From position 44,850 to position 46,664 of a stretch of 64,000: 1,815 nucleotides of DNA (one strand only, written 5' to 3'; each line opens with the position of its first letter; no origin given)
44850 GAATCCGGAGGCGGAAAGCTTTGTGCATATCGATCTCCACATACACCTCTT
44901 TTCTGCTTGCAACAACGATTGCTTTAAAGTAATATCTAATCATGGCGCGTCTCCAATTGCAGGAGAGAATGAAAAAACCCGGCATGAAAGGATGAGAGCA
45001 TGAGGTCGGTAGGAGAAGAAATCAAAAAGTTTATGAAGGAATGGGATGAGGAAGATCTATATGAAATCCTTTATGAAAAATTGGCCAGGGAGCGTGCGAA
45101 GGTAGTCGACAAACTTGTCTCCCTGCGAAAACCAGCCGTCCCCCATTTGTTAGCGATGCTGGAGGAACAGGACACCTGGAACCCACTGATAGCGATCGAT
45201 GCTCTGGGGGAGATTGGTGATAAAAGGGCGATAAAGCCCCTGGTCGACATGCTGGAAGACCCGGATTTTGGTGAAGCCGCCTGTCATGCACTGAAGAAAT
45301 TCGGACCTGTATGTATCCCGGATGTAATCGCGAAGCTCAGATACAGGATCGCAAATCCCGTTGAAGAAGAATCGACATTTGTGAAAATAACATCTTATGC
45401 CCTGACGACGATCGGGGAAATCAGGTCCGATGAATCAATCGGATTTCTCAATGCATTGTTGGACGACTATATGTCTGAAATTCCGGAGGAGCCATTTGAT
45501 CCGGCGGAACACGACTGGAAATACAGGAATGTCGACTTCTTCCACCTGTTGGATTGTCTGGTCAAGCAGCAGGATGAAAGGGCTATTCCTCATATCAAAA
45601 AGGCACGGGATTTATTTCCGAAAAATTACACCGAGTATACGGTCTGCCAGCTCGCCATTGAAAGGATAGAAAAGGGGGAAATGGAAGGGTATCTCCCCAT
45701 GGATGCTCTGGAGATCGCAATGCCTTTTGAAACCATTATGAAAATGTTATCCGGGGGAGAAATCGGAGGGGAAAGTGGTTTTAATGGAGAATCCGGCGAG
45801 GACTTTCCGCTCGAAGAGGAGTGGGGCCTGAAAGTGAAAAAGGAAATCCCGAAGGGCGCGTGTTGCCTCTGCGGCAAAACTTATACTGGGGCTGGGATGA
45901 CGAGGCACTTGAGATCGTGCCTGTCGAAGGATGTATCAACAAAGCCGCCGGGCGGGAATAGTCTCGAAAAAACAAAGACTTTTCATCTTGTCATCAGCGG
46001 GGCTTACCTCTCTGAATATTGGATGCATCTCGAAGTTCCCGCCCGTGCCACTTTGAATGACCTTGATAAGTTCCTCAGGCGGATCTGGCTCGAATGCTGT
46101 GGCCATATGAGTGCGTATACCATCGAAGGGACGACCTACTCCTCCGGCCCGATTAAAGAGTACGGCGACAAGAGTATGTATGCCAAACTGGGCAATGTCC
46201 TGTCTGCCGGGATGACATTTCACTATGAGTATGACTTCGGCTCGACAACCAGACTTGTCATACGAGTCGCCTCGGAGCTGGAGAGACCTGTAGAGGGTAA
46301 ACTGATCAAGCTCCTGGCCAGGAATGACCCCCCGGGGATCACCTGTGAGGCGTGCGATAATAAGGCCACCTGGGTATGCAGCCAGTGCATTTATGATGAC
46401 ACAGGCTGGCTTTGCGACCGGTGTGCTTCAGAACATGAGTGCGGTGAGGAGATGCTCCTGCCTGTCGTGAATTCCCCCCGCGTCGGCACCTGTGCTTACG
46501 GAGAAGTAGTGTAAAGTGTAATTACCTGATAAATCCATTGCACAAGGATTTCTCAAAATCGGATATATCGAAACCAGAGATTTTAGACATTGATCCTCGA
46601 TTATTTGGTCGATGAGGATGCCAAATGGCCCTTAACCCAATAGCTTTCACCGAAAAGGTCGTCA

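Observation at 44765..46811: Foreign ~1.9 kb insertion at the 3' end of the AGCS symporter gene, bracketed by diverged ~85-nt direct repeats of that gene end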

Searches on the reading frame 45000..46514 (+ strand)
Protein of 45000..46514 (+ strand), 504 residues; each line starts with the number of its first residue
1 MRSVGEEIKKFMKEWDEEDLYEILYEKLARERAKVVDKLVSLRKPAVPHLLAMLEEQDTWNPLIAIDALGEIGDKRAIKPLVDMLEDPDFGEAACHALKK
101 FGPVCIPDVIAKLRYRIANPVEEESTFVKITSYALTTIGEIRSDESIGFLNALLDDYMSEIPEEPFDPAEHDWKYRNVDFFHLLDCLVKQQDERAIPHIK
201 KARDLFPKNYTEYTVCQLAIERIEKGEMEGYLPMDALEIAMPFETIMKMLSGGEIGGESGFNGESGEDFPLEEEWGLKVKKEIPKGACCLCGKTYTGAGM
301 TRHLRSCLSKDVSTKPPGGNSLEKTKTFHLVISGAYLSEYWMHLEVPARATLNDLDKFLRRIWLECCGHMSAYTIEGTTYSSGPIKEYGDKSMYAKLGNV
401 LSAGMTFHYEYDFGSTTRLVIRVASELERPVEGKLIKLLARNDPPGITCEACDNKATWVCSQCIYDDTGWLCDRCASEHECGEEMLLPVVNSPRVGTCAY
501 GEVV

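Call 5: search_protein_families(library=pfam, proteins=[window:45000-46514:+], max_evalue=0.1)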
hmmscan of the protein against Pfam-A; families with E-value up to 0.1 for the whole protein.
window:45000-46514:+ (504 aa): 6 families
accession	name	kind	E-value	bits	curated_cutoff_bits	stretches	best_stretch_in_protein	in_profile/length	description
PF13646.12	HEAT_2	-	9.3e-11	42.3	27.7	1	47-121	1-75/88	HEAT repeats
PF03130.22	HEAT_PBS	-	4.1e-08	33.4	20.9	1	65-87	5-27/27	PBS lyase HEAT-like repeat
PF07929.16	PRiA4_ORF3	-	2.8e-06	27.6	26.6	1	341-432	17-114/173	Plasmid pRiA4b ORF-3-like protein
PF11791.14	Aconitase_B_N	-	0.024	15.1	25.8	0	61-100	79-118/153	Aconitate B N-terminal domain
PF12307.13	DUF3631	-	0.061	13.9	24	1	2-67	5-66/182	Protein of unknown function (DUF3631)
PF00514.29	Arm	-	0.07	13.6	20.6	0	74-90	10-26/41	Armadillo/beta-catenin-like repeat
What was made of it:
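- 45000..46514 (+): Cargo gene of 504 aa. It has N-terminal HEAT repeats, a CxxC...H...C motif, an MM3350/PRiA4_ORF3-fold domain and a C-terminal cluster of Cys/His (zinc-ribbon-like). Pfam hits (call 5).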

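Call 9: find_homologous_proteins(query=window:45000-46514:+, max_evalue=0.001)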
Query window:45000-46514:+ (504 aa): 398 proteins with E <= 0.001 among 8000 candidates; the best 120 are listed.
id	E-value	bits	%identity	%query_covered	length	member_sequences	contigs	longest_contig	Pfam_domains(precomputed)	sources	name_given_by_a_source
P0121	0.0e+0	1182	100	100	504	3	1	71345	PF03130.23,PF07929.17,PF13646.13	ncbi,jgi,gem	-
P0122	3.0e-170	585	53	94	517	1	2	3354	PF03130.23,PF13646.13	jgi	-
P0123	1.3e-124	435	47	87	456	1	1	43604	PF07929.17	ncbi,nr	ncbi:hypothetical protein HZB78_02820 [Candidatus Collierbacteria bacterium]|nr:hypothetical protein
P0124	1.5e-96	342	60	53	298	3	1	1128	PF03130.23,PF13646.13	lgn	-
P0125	2.7e-96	341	59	52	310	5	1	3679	PF03130.23,PF13646.13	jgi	-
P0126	5.3e-95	337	60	54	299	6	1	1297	PF03130.23,PF13646.13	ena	-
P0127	4.1e-94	334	62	48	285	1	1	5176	PF03130.23,PF13646.13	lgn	-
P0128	6.9e-94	333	58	53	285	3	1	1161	PF03130.23,PF13646.13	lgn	-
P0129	7.1e-94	333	62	47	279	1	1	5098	PF03130.23,PF13646.13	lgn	-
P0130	9.1e-94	333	60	52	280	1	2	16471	PF03130.23,PF13646.13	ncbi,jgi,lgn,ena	-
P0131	3.8e-93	331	53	59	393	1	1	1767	PF03130.23,PF13646.13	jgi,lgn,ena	-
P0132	1.3e-92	329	62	49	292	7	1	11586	PF03130.23,PF13646.13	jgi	-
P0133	1.8e-92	329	60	50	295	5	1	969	PF03130.23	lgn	-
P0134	2.3e-92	328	59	53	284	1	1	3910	PF03130.23,PF13646.13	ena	-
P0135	2.8e-92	328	58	52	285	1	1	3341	PF03130.23,PF13646.13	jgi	-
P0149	2.5e-86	308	57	51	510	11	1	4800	PF03130.23,PF07929.17,PF13646.13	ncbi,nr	ncbi:MAG: HEAT repeat domain-containing protein [Methanosarcinales archaeon]|nr:HEAT repeat domain-c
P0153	4.1e-82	295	52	51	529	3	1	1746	PF03130.23,PF07929.17,PF13646.13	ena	-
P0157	2.1e-78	282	52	54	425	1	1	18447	PF03130.23,PF07929.17,PF13646.13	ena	-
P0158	1.4e-77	280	53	45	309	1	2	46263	PF07929.17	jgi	jgi:hypothetical protein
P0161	1.1e-76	277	54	44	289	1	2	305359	PF07929.17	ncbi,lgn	ncbi:MAG: hypothetical protein AB1611_08495 [bacterium]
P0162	1.4e-75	273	49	55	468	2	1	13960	PF03130.23,PF07929.17,PF13646.13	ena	-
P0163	3.5e-75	272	55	44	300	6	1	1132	PF07929.17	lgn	-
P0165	1.3e-74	270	54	45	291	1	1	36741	PF07929.17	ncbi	ncbi:MAG: hypothetical protein AB1847_12350 [bacterium]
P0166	5.4e-74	268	52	44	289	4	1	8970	PF07929.17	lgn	-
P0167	9.5e-74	267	53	44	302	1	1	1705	PF07929.17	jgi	jgi:hypothetical protein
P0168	1.8e-73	266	53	44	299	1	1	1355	PF07929.17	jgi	jgi:hypothetical protein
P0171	7.7e-71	257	51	44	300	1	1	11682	PF07929.17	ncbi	-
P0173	1.1e-68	250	40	44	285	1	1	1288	PF07929.17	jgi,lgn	jgi:hypothetical protein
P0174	5.6e-68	248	59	22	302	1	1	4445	PF07929.17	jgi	jgi:predicted RNA-binding Zn-ribbon protein involved in translation (DUF1610 family)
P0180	1.9e-60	223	51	43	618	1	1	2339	PF07929.17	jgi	-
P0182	3.4e-57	212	36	74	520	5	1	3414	PF03130.23,PF07929.17,PF13646.13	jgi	jgi:hypothetical protein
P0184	2.7e-56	209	39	44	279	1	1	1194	PF07929.17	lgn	-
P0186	1.2e-55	207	40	44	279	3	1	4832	PF07929.17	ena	-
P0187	1.8e-55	207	38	44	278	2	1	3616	PF07929.17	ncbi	-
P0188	9.7e-54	201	49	22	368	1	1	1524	PF07929.17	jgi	jgi:hypothetical protein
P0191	4.2e-53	199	48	38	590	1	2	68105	PF00155.28,PF07929.17,PF01212.28,PF01053.27,PF01041.24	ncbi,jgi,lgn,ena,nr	ncbi:MAG TPA: aminotransferase class I/II-fold pyridoxal phosphate-dependent enzyme [Verrucomicrobia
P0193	1.5e-52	197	37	44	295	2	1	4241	PF07929.17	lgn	-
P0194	4.1e-52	196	41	48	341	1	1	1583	PF07929.17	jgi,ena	-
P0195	7.6e-52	195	47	40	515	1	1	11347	PF07929.17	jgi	jgi:hypothetical protein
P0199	4.9e-51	192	49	19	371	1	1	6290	PF07929.17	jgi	jgi:hypothetical protein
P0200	2.6e-50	190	50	20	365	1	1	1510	PF07929.17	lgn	-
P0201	2.8e-50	189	47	21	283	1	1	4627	PF07929.17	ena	-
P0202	5.9e-50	188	47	23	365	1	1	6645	PF07929.17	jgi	jgi:hypothetical protein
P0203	6.2e-50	188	45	43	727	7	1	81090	PF23988.2,PF07929.17,PF22007.3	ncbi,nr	ncbi:MAG: hypothetical protein CL920_37425 [Deltaproteobacteria bacterium]|nr:hypothetical protein [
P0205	1.0e-49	188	49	21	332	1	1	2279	PF07929.17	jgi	jgi:hypothetical protein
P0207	2.0e-49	187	51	21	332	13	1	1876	PF07929.17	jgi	jgi:hypothetical protein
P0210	5.4e-49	185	35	43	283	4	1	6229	PF07929.17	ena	-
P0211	5.6e-49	185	38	45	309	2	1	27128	PF07929.17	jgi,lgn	jgi:hypothetical protein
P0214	8.4e-49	185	51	21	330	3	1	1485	PF07929.17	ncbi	-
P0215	9.9e-49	184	51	21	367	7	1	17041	PF07929.17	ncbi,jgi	-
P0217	1.6e-48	184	45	20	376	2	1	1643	PF07929.17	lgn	-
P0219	2.7e-48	183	39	43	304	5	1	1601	PF07929.17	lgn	-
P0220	5.4e-48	182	36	44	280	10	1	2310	PF07929.17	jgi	jgi:hypothetical protein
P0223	1.3e-47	181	50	21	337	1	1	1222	PF07929.17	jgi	-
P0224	1.4e-47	181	46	21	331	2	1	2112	PF07929.17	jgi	jgi:hypothetical protein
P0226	2.4e-47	180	50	21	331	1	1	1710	PF07929.17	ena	-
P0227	2.4e-47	180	48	21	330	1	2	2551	PF07929.17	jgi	-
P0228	2.5e-47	180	49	19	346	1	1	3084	PF07929.17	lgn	-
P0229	2.8e-47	180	49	21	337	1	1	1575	PF07929.17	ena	-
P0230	2.8e-47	180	49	21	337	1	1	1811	PF07929.17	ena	-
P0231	2.9e-47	180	49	21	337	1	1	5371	PF07929.17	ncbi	-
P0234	3.7e-47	179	47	21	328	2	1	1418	PF07929.17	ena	-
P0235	5.4e-47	179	48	21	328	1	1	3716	PF07929.17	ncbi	-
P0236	5.6e-47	179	53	21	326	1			PF07929.17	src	-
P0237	6.0e-47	179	47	21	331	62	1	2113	PF07929.17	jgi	jgi:hypothetical protein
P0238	6.1e-47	178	45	20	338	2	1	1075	PF07929.17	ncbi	-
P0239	6.3e-47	178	46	21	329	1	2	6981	PF07929.17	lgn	-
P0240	6.5e-47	178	49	21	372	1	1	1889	PF07929.17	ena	-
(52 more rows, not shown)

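Call 13: find_encoding_contigs(protein=P0121, flank=10000, max_places=6)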
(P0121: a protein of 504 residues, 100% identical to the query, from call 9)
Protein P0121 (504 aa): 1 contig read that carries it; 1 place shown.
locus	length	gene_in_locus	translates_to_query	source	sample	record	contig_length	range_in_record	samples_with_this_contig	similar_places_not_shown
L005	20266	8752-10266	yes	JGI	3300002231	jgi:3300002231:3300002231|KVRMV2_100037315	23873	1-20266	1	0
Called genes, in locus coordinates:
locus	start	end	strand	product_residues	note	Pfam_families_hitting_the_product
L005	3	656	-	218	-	?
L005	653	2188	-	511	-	-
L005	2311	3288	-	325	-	PF03446:NAD_binding_2, PF00393:6PGD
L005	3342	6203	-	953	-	-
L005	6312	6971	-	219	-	PF02779:Transket_pyr, PF02780:Transketolase_C, PF22613:Transketolase_C_1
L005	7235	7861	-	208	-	-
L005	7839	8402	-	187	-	-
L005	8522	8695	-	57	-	-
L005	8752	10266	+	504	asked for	PF03130:HEAT_PBS (faint), PF13646:HEAT_2, PF07929:PRiA4_ORF3 (weak)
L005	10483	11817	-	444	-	-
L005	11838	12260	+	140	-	-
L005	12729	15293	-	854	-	PF00082:Peptidase_S8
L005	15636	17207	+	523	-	PF00072:Response_reg, PF08665:PglZ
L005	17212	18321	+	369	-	-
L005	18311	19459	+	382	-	PF13439:Glyco_transf_4, PF13477:Glyco_trans_4_2, PF13579:Glyco_trans_4_4 (weak), PF00534:Glycos_transf_1, PF13692:Glyco_trans_1_4, PF13524:Glyco_trans_1_2 (weak)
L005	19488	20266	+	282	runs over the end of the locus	PF00535:Glycos_transf_2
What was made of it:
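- The left junction (copy A side) is covered only by the window and L005, which may derive from the same sample (call 13).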

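Call 14: find_encoding_contigs(protein=P0122, flank=10000, max_places=4)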
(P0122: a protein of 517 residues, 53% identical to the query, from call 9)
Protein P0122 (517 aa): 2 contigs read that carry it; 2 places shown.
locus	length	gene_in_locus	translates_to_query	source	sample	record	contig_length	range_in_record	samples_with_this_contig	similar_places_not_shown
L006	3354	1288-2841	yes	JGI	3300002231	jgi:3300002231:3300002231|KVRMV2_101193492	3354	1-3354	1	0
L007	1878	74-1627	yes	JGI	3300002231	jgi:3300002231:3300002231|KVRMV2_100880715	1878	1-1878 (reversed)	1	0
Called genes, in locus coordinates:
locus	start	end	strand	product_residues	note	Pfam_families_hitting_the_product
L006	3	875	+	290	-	?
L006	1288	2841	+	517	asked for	PF03130:HEAT_PBS (faint), PF13646:HEAT_2 (weak)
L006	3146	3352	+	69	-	?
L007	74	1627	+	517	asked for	PF03130:HEAT_PBS (faint), PF13646:HEAT_2 (weak)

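Call 15: find_encoding_contigs(protein=P0123, flank=8000, max_places=4)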
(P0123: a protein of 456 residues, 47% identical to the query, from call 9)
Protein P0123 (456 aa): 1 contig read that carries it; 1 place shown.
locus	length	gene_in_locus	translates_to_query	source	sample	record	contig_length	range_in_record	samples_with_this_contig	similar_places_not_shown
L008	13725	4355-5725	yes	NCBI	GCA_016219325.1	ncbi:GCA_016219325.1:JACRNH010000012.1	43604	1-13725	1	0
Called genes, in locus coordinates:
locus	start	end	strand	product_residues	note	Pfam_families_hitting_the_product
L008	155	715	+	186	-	PF04205:FMN_bind (weak)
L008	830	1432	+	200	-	PF02424:ApbE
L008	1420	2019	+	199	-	PF03116:NQR2_RnfD_RnfE (weak)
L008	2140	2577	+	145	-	PF00293:NUDIX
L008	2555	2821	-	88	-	-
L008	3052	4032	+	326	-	PF14528:LAGLIDADG_3 (faint)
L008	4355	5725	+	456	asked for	PF07929:PRiA4_ORF3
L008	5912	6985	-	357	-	PF13565:HTH_32 (weak), PF13683:rve_3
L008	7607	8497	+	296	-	-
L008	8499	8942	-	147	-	PF01668:SmpB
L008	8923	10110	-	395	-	-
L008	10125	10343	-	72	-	PF18901:DUF5657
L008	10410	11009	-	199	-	-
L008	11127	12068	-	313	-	PF08486:SpoIID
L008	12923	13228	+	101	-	-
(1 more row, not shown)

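Call 28: search_protein_families(library=ncbifam, proteins=[window:45000-46514:+], max_evalue=1)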
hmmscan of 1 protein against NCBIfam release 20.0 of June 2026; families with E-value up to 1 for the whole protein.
window:45000-46514:+ (504 aa): 4 families
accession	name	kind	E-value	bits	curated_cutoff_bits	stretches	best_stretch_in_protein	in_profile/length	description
NF058502.1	phyc_lyase_CpcE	equivalog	7.7e-06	25.6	330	1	65-159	62-161/260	C-phycocyanin alpha-cysteine-84 phycocyanobilin lyase subunit CpcE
NF045915.1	PhycobilmeDegNblB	equivalog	0.00037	20.1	300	1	40-101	124-188/214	phycobilisome degradation protein NblB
NF006501.0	PRK08937.3-1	equivalog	0.0024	18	310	1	36-101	115-187/191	adenylosuccinate lyase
NF058515.1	phyc_lyase_CpcF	equivalog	0.0091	15.6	220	1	36-86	51-101/200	C-phycocyanin alpha-cysteine-84 phycocyanobilin lyase subunit CpcF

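Call 31: find_related_loci(query=A2, collection=metagenome_contigs, flank=5000)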
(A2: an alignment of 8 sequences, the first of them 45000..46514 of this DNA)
Query A2 (504 aa) in metagenome_contigs; peptide patterns used: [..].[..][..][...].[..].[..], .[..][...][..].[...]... (x = any residue, [..] = any of these).
178 stretches matched a pattern; 31 encode a relative of the query (tblastn E <= 1e-3); 31 distinct loci.
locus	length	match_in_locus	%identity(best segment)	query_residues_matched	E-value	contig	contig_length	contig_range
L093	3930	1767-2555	59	4-267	8e-99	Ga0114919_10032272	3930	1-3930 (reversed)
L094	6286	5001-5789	60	6-269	3e-96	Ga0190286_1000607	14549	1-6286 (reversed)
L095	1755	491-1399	53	1-296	2e-102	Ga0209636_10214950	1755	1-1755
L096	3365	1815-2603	59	6-269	8e-98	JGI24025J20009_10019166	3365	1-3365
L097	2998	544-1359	55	2-274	3e-95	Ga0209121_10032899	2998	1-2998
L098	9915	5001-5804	57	2-269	3e-93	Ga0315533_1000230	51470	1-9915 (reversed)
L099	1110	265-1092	56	2-274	6e-101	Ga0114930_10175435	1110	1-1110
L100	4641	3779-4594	57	1-273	4e-92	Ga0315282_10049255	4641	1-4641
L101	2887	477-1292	56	2-273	8e-94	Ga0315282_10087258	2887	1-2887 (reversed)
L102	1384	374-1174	54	1-274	6e-99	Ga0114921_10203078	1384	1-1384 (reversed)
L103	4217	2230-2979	58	27-276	2e-91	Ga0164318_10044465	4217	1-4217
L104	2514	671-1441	56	8-269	8e-94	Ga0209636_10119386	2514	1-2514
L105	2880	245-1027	57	7-269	6e-92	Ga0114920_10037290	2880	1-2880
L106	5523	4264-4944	60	44-269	5e-86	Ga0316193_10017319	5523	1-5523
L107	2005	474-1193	58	31-269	2e-87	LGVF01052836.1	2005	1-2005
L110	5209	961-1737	49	8-269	2e-79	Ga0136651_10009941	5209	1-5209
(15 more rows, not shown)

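Call 32: find_related_loci(query=A2, collection=viral_contigs, flank=5000)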
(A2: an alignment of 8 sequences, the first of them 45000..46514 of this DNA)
Query A2 (504 aa) in viral_contigs; peptide patterns used: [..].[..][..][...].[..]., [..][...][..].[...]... (x = any residue, [..] = any of these).
63 stretches matched a pattern, but none encodes a relative of the query by tblastn (E <= 1e-3).

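Call 41: search_protein_families(library=padloc, proteins=[window:45000-46514:+], max_evalue=1)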
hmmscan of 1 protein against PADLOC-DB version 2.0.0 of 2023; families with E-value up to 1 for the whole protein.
window:45000-46514:+ (504 aa): 2 families
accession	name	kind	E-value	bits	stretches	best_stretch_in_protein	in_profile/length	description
PDLC02919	HEAT-ARM_XIII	-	0.0053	12.1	1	47-101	1515-1572/1972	-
PDLC02973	WGR_XIII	-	0.046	10.1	1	30-87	112-170/973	-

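Call 42: search_protein_families(library=phrogs, proteins=[window:45000-46514:+], max_evalue=1)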
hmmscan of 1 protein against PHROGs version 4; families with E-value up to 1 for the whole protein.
window:45000-46514:+ (504 aa): 0 families
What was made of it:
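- Tried and rejected: PADLOC gave only weak HEAT noise, and PHROGs gave nothing (calls 41, 42).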

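Call 43: search_solved_structures(query=window:45000-46514:+, max_evalue=1)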
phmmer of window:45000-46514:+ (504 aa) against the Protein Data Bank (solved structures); distinct sequences matched with E-value up to 1: 25.
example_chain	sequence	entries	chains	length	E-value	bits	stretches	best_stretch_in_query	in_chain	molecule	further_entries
9sah_A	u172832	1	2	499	8.7e-29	103.7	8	25-92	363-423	E4-NB2 synthetic fusion protein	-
6ft5_A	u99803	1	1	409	4.8e-28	101.2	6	45-89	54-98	alphaRep A3_A3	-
6fsq_A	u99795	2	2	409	1.2e-26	96.6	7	45-89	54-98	alphaRep A3_bGFPD | A3_bGFPD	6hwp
4zv6_A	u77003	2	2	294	3e-22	82.1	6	46-102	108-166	AlphaRep-7 | alpha-Rep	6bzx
4xl5_C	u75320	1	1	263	1e-21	80.3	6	46-89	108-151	bGFP-A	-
6gwc_C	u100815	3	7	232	2.4e-18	69.2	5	46-90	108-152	iE5 ALPHAREP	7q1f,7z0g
3ltj_A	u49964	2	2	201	2e-15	59.5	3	44-89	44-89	AlphaRep-4 | bA3-2: binder of A3 protein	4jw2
3ltm_A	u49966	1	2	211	2.7e-15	59.1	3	35-89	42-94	Alpha-Rep4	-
6gx7_E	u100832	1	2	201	3.9e-14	55.3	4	51-90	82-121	iiiA5 ALPHAREP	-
7p0h_A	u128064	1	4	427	6.5e-14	54.6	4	66-106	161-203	Helicobacter pylori ComF fused to an artificial alphaREP crystallization helper (named B2)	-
8aw4_A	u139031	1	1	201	1.3e-13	53.6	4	62-110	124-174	ALPHAREP bB-E3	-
9rhz_A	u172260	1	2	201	2.6e-13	52.6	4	51-92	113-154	ALPHAREP bE5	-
6veh_A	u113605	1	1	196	3.5e-12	48.9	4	56-90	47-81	HEAT repeat domain-containing protein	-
9t1m_A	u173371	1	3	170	8e-11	44.4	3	65-106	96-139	Alpha Rep E4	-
5dcq_A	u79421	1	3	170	1.1e-10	43.9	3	63-109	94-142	artificial repeat proteins (alphaREP3)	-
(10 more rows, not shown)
